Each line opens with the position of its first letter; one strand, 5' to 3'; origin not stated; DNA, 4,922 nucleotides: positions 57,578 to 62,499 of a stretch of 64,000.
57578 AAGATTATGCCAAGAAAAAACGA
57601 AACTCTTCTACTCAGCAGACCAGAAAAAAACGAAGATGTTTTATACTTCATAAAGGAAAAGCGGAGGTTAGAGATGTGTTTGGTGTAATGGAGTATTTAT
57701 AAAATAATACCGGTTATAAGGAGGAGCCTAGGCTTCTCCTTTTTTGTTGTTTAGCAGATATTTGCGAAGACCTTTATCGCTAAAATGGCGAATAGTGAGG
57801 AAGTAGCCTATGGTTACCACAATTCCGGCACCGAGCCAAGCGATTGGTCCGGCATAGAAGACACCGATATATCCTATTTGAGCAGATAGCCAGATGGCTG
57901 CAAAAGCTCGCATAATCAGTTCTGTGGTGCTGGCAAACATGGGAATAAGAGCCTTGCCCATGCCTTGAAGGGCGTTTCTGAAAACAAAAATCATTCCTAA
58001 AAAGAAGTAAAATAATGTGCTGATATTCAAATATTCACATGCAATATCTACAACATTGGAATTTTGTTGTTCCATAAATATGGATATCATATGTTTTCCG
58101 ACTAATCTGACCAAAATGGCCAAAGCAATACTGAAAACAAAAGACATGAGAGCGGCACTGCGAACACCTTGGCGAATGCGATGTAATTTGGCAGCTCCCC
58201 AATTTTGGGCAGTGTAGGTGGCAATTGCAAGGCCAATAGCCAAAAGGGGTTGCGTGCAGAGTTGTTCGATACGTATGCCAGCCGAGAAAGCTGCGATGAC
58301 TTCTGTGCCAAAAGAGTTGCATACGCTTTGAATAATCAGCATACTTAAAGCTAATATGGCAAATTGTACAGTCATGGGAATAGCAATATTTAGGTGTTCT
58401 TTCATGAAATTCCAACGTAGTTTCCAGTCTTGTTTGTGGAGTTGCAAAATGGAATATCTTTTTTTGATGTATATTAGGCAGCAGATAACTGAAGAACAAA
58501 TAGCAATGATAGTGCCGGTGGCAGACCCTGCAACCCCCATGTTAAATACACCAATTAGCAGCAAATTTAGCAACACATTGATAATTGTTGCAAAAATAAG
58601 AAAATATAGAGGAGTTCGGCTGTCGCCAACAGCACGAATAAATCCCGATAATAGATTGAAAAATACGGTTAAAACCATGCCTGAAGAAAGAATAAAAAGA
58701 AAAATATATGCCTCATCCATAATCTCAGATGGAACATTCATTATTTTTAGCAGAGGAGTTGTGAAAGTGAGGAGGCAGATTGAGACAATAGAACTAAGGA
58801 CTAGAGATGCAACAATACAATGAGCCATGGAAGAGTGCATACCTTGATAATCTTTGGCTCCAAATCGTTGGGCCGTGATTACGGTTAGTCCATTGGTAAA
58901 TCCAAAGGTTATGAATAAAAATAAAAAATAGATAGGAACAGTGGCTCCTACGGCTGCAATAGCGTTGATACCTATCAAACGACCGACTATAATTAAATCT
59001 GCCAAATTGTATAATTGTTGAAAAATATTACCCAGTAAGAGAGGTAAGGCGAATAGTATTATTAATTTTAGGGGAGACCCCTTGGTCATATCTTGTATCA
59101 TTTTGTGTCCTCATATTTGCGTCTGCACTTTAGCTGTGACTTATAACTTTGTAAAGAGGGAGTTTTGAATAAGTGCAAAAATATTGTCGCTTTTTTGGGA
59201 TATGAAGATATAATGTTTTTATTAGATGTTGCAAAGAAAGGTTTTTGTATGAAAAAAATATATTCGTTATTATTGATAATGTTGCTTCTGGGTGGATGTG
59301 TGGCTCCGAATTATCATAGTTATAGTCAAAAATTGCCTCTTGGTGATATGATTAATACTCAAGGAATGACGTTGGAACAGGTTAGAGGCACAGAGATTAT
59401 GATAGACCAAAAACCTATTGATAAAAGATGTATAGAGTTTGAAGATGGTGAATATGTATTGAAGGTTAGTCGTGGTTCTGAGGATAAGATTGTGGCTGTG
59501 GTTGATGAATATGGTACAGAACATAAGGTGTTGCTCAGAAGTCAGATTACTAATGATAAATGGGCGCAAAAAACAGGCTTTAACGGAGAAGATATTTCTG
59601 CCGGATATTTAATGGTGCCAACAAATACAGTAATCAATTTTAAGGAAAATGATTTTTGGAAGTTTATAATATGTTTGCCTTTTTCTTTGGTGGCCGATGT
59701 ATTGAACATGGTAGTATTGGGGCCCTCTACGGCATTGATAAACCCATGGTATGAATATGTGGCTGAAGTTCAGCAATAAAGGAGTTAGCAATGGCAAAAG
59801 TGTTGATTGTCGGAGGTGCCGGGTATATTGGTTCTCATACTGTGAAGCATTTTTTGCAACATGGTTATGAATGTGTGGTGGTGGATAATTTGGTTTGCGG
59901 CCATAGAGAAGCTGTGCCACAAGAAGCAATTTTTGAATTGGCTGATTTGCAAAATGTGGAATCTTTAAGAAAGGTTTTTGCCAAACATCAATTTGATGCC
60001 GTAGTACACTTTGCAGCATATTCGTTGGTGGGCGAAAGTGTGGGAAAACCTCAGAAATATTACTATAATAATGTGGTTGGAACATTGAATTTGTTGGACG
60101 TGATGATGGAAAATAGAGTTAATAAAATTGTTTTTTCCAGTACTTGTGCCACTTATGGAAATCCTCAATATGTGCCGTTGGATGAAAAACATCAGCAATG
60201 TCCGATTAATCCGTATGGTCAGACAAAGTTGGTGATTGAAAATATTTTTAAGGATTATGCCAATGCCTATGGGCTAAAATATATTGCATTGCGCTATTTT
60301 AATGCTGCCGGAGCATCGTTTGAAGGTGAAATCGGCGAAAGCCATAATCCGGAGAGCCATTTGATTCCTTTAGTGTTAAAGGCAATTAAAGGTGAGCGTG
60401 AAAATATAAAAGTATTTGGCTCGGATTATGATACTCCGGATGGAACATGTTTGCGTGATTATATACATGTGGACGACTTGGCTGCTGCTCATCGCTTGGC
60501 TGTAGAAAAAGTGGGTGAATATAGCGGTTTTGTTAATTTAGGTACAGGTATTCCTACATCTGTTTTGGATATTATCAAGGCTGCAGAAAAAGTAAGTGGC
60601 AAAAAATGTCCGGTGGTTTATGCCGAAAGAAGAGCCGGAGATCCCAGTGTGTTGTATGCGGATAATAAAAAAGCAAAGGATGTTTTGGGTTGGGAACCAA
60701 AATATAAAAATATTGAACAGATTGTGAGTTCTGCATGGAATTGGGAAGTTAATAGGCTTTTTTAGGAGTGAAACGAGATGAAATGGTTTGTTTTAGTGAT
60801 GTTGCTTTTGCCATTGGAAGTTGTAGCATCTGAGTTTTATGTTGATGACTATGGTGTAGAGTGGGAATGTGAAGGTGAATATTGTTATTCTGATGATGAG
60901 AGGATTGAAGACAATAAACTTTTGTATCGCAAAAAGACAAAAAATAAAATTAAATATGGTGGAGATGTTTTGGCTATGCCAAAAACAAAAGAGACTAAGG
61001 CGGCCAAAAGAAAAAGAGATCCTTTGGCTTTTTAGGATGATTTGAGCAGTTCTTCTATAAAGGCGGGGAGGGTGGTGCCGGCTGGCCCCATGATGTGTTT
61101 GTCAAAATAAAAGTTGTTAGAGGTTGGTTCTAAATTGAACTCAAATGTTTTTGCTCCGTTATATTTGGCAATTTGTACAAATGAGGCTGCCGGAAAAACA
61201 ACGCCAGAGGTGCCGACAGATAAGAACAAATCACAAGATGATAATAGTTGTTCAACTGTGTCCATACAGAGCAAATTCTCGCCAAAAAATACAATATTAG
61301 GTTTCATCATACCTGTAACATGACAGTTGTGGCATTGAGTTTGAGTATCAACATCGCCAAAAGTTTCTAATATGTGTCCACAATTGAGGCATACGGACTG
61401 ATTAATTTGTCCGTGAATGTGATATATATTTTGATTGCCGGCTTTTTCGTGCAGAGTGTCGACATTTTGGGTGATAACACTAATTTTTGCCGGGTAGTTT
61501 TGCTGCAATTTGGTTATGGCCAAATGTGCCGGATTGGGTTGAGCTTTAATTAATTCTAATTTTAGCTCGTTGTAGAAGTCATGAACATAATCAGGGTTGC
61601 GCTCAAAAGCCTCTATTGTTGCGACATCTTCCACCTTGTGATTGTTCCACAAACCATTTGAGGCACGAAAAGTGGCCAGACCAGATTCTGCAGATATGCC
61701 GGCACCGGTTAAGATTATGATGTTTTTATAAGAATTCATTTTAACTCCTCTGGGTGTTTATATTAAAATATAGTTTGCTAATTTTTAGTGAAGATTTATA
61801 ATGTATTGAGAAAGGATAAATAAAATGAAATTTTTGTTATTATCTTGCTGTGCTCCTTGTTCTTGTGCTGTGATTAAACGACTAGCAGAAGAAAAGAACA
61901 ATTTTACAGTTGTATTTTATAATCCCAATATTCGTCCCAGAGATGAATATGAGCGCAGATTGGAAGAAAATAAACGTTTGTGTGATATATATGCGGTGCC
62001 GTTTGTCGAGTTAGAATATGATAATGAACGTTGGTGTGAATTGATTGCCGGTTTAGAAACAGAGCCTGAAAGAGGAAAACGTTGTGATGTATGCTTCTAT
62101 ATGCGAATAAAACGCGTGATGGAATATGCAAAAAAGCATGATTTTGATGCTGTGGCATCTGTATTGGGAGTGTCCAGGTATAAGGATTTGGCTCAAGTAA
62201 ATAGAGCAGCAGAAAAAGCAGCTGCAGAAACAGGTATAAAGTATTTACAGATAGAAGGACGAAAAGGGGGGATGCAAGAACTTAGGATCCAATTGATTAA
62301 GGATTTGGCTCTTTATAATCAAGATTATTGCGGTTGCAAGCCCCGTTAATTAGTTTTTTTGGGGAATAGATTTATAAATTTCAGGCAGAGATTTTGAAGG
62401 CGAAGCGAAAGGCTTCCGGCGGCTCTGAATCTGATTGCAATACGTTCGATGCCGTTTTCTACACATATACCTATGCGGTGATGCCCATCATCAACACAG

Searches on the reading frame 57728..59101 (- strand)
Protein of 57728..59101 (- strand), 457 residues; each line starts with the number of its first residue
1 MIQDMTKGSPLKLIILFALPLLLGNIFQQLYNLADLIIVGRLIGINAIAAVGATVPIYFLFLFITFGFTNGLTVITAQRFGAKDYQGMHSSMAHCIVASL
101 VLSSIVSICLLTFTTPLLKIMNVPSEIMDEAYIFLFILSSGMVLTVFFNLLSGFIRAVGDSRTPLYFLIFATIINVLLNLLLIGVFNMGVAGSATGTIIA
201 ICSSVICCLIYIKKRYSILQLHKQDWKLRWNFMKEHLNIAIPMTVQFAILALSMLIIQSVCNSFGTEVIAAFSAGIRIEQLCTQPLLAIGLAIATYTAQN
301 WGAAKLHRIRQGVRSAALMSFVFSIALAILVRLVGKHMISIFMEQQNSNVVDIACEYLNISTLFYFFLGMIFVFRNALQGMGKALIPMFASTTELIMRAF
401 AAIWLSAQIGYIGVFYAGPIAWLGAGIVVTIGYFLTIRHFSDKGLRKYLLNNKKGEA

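Call 9: search_protein_families(library=ncbifam, proteins=[window:57728-59101:-], max_evalue=0.001)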
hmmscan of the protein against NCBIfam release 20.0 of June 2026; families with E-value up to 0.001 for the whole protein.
window:57728-59101:- (457 aa): 14 families
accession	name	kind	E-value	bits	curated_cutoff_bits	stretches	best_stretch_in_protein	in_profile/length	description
TIGR00797.1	matE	subfamily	1e-67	228.8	147.4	1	20-413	1-394/396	MATE family efflux transporter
NF041801.1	MATE_SolL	equivalog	1.4e-39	136.2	780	1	5-431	13-444/458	solanimycin export family MATE transporter SolL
NF000217.1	MATE_multi_FepA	equivalog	5.4e-25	88.3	900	1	12-423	15-425/443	multidrug efflux MATE transporter FepA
NF007130.1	PRK09575.1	equivalog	7.8e-24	84.7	445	1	16-434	10-428/435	MATE family efflux transporter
NF052396.1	MATE_WgkD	equivalog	6.3e-22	78.1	510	1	16-383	7-371/428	tryglysin-associated MATE efflux transporter WgkD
NF001214.0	PRK00187.1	equivalog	9.3e-22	77.6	449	1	10-416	8-424/464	NorM family multidrug efflux MATE transporter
NF000131.1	MATE_multi_MepA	equivalog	2.1e-20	73.4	850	1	8-433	12-435/451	multidrug efflux MATE transporter MepA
NF007690.0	PRK10367.1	equivalog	6.6e-20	71.4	409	1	16-440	13-422/441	MATE family efflux transporter DinF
NF007562.1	PRK10189.1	equivalog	1.8e-14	53.4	465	2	288-434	81-222/470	EmmdR/YeeO family multidrug/toxin efflux MATE transporter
NF045539.1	MATE_efflux1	equivalog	1.9e-06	27.3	350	1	84-384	70-362/411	MATE family Na+-driven efflux transporter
NF045578.1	export_MbnM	equivalog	3.5e-06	26.3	285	1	19-335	7-319/410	methanobactin export MATE transporter MbnM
NF041358.1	GntT_guanitoxin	equivalog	2.1e-05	23.7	525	1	20-347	21-349/438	guanitoxin biosynthesis MATE family efflux transporter GntT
TIGR02900.1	spore_V_B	equivalog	3.2e-05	22.9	372.3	1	22-415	9-410/488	stage V sporulation protein B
TIGR01695.1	murJ_mviN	equivalog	0.00032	19.5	235.55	1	78-251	290-465/506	murein biosynthesis integral membrane protein MurJ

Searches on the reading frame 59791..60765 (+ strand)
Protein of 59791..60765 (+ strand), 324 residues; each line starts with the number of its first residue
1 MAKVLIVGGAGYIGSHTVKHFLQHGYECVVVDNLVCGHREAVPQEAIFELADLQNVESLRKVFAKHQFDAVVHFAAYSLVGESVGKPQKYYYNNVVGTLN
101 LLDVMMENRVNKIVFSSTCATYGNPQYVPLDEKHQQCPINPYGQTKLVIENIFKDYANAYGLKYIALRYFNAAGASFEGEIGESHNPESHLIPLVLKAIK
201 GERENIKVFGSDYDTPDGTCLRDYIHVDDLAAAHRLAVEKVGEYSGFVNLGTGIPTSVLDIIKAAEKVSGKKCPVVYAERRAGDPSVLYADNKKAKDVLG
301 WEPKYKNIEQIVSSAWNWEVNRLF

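Call 9: search_protein_families(library=ncbifam, proteins=[window:59791-60765:+], max_evalue=0.001)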
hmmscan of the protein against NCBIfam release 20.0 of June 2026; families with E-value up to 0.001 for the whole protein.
window:59791-60765:+ (324 aa): 25 families
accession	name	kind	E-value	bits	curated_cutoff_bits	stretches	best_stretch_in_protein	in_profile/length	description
TIGR01179.1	galE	equivalog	1.8e-128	428.1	262.3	1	3-321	1-327/332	UDP-glucose 4-epimerase GalE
NF007956.0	PRK10675.1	subfamily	2.5e-76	257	394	1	3-320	2-330/338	UDP-glucose 4-epimerase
TIGR01181.1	dTDP_gluc_dehyt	equivalog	4.1e-38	131.2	365.1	1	3-319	1-311/321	dTDP-glucose 4,6-dehydratase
TIGR04180.1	EDH_00030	hypoth_equivalog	7.2e-33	113.9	475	1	4-306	1-297/297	NAD-dependent 4,6-dehydratase LegB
TIGR02197.1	heptose_epim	equivalog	9.6e-33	113.7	274.6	1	4-278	1-269/316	ADP-glyceromanno-heptose 6-epimerase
NF007490.0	PRK10084.1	subfamily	6.7e-22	77.9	649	2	3-105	2-111/361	dTDP-glucose 4,6-dehydratase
TIGR02622.1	CDP_4_6_dhtase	equivalog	4.4e-19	68.8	278.45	1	3-318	6-329/352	CDP-glucose 4,6-dehydratase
NF007582.0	PRK10217.1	equivalog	7.6e-19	68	698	1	1-263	1-264/355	dTDP-glucose 4,6-dehydratase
NF008360.0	PRK11150.1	equivalog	7.6e-18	64.8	452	1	4-270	2-255/310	ADP-glyceromanno-heptose 6-epimerase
NF047922.1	GDPFucSynFcl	equivalog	9.4e-18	64.7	500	1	3-319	4-301/308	GDP-L-fucose synthase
NF011728.1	PRK15181.1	equivalog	7.5e-17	61.3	760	1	3-319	17-337/348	Vi polysaccharide biosynthesis UDP-N-acetylglucosaminuronic acid C-4 epimerase TviC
TIGR03466.1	HpnA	hypoth_equivalog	4.5e-16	58.6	367.65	1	3-163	2-161/327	hopanoid-associated sugar epimerase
NF043036.1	ErythonDh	equivalog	4.4e-14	52.4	325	1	3-157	2-164/321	D-erythronate dehydrogenase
TIGR01214.1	rmlD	equivalog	6.1e-13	48.5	224.05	1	3-158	1-140/285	dTDP-4-dehydrorhamnose reductase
NF042422.1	oxyalk_red_OleD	equivalog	1.8e-12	47.3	580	1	3-168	2-164/329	2-alkyl-3-oxoalkanoate reductase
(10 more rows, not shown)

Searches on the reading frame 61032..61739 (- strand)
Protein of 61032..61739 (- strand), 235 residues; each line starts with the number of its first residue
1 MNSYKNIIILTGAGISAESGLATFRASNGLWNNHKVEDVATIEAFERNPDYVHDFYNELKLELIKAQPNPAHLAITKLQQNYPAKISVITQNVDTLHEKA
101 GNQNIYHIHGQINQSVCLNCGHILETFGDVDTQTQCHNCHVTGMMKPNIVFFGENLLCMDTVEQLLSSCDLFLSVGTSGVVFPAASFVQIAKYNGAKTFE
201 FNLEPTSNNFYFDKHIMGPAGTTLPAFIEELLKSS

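Call 9: search_protein_families(library=ncbifam, proteins=[window:61032-61739:-], max_evalue=0.001)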
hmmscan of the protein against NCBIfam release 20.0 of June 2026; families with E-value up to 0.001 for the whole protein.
window:61032-61739:- (235 aa): 7 families
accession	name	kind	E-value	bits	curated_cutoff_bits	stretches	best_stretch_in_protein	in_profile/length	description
NF001755.0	PRK00481.1-5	equivalog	9e-78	261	318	1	6-234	42-272/278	Sir2 family NAD+-dependent deacetylase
NF001753.0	PRK00481.1-3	subfamily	4.2e-69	232.3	243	1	3-231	12-247/252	NAD-dependent protein deacylase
NF040867.1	prot_deacyl_CobB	equivalog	7.7e-66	221.8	320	1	3-230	9-241/242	NAD-dependent protein deacetylase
NF001752.0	PRK00481.1-1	equivalog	1.9e-43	148.7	221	1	2-210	12-222/242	NAD-dependent protein deacylase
NF010736.0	PRK14138.1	equivalog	1.2e-42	145.9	395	1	2-207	9-217/244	NAD-dependent deacetylase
NF001754.0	PRK00481.1-4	equivalog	4.2e-41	140.7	252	1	3-221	14-234/244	NAD-dependent protein deacylase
NF003738.0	PRK05333.1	equivalog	3.3e-32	111.6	305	2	4-123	26-144/295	NAD-dependent protein deacetylase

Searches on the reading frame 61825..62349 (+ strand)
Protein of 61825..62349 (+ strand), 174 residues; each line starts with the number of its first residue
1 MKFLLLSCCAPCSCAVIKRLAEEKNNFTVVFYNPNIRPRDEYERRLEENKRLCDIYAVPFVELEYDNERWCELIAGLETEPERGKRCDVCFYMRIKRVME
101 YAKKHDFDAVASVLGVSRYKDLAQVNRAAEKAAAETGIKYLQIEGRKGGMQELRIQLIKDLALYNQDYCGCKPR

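Call 9: search_protein_families(library=ncbifam, proteins=[window:61825-62349:+], max_evalue=0.001)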
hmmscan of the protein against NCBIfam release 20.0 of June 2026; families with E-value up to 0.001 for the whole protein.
window:61825-62349:+ (174 aa): 0 families

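Call 38: find_encoding_contigs(protein=window:61825-62349:+, flank=10000, max_places=3)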
Protein window:61825-62349:+ (174 aa): 22 contigs read that carry it; 3 places shown.
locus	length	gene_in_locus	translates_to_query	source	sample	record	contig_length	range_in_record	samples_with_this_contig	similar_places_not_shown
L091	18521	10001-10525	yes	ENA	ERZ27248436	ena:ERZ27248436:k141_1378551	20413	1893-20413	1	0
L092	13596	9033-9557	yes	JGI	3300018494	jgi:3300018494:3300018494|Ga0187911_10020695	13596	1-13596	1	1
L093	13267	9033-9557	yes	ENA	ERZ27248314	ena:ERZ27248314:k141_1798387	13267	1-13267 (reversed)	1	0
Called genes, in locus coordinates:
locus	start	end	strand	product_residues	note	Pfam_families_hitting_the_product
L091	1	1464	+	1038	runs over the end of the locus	PF14284:PcfJ (weak)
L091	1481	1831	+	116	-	PF04480:DUF559, PF18741:MTES_1575 (weak)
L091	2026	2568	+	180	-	-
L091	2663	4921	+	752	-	PF01136:Peptidase_U32, PF12392:DUF3656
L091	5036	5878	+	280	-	-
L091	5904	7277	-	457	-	PF01554:MatE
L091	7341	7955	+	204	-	-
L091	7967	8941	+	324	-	PF01073:3Beta_HSD, PF01370:Epimerase, PF02719:Polysacc_synt_2, PF04321:RmlD_sub_bind, PF13460:NAD_binding_10 (weak), PF16363:GDP_Man_Dehyd, PF07993:NAD_binding_4 (weak)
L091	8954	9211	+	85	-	-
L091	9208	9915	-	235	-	PF02146:SIR2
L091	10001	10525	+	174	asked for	PF02677:QueH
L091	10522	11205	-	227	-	-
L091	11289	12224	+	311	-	PF00561:Abhydrolase_1, PF12146:Hydrolase_4, PF12697:Abhydrolase_6 (weak)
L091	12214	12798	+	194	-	PF00300:His_Phos_1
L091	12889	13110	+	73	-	-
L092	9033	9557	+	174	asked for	PF02677:QueH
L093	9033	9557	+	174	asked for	PF02677:QueH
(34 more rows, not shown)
